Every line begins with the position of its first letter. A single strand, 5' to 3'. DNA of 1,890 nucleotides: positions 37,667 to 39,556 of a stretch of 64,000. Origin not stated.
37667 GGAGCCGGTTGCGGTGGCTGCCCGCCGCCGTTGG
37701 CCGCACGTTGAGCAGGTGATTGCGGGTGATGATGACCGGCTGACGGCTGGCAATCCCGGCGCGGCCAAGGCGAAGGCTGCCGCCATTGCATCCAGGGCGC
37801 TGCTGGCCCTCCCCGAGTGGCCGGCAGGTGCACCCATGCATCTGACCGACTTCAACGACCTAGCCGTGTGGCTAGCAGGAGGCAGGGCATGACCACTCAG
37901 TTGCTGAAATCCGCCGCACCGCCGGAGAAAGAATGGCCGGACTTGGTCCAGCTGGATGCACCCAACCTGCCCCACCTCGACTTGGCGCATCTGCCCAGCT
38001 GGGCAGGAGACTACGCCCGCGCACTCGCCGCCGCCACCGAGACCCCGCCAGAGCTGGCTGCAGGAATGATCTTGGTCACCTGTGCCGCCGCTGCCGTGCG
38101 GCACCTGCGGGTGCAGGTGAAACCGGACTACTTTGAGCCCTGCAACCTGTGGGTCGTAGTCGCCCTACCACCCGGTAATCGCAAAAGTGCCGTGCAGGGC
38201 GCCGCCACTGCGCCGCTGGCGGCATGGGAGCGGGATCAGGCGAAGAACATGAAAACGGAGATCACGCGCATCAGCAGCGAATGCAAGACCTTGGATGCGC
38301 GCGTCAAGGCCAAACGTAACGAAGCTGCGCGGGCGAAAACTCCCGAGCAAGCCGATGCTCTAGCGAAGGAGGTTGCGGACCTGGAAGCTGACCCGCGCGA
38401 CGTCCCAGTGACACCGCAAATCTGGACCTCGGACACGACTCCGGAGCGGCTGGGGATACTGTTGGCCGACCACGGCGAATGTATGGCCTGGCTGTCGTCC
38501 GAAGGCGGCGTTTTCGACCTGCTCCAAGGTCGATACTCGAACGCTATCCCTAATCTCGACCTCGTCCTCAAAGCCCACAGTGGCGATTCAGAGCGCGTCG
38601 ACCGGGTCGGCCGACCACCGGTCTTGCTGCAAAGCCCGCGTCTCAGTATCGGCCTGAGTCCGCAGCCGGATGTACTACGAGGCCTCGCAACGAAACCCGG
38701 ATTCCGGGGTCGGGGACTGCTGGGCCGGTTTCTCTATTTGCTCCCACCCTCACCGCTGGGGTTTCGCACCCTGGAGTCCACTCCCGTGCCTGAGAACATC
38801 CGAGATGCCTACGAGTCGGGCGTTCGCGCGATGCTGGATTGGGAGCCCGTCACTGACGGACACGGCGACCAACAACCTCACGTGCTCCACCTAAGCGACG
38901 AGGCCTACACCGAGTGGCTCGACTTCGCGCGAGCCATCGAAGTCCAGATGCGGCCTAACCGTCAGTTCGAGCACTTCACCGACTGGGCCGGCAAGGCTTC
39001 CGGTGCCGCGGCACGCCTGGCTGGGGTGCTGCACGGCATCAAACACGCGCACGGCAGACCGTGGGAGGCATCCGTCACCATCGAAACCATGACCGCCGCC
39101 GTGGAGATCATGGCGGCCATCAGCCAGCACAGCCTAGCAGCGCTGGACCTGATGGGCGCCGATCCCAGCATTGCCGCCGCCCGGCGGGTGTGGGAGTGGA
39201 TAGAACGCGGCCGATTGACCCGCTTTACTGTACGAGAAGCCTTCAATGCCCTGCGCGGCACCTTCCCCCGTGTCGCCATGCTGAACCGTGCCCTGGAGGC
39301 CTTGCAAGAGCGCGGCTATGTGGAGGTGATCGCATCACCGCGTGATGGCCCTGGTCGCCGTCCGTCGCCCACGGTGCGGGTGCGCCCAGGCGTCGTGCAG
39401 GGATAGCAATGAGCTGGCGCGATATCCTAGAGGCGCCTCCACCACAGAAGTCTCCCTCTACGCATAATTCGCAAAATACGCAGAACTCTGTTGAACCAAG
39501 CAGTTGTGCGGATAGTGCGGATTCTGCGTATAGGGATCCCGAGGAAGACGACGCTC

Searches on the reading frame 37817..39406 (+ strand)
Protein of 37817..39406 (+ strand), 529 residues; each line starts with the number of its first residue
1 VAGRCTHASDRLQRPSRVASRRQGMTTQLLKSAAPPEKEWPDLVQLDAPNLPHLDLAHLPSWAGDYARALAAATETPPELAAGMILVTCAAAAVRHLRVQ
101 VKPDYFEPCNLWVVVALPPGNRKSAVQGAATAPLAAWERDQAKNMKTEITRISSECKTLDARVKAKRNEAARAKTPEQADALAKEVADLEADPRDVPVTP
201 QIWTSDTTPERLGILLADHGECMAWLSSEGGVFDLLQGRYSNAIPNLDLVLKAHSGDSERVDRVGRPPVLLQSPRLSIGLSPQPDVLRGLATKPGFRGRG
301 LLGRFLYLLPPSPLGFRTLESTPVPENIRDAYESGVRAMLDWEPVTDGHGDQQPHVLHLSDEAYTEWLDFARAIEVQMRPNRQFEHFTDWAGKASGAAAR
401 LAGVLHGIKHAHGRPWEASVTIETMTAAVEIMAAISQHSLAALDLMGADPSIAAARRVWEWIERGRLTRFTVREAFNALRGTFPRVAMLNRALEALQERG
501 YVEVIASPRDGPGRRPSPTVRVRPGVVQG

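Call 15: search_protein_families(library=pfam, proteins=[window:37817-39406:+])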
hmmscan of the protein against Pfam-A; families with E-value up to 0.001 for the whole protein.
window:37817-39406:+ (529 aa): 1 family
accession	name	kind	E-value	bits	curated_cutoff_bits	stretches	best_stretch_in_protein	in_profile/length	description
PF13148.11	DUF3987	-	1.2e-96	324.5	27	1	76-444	2-363/364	Protein of unknown function (DUF3987)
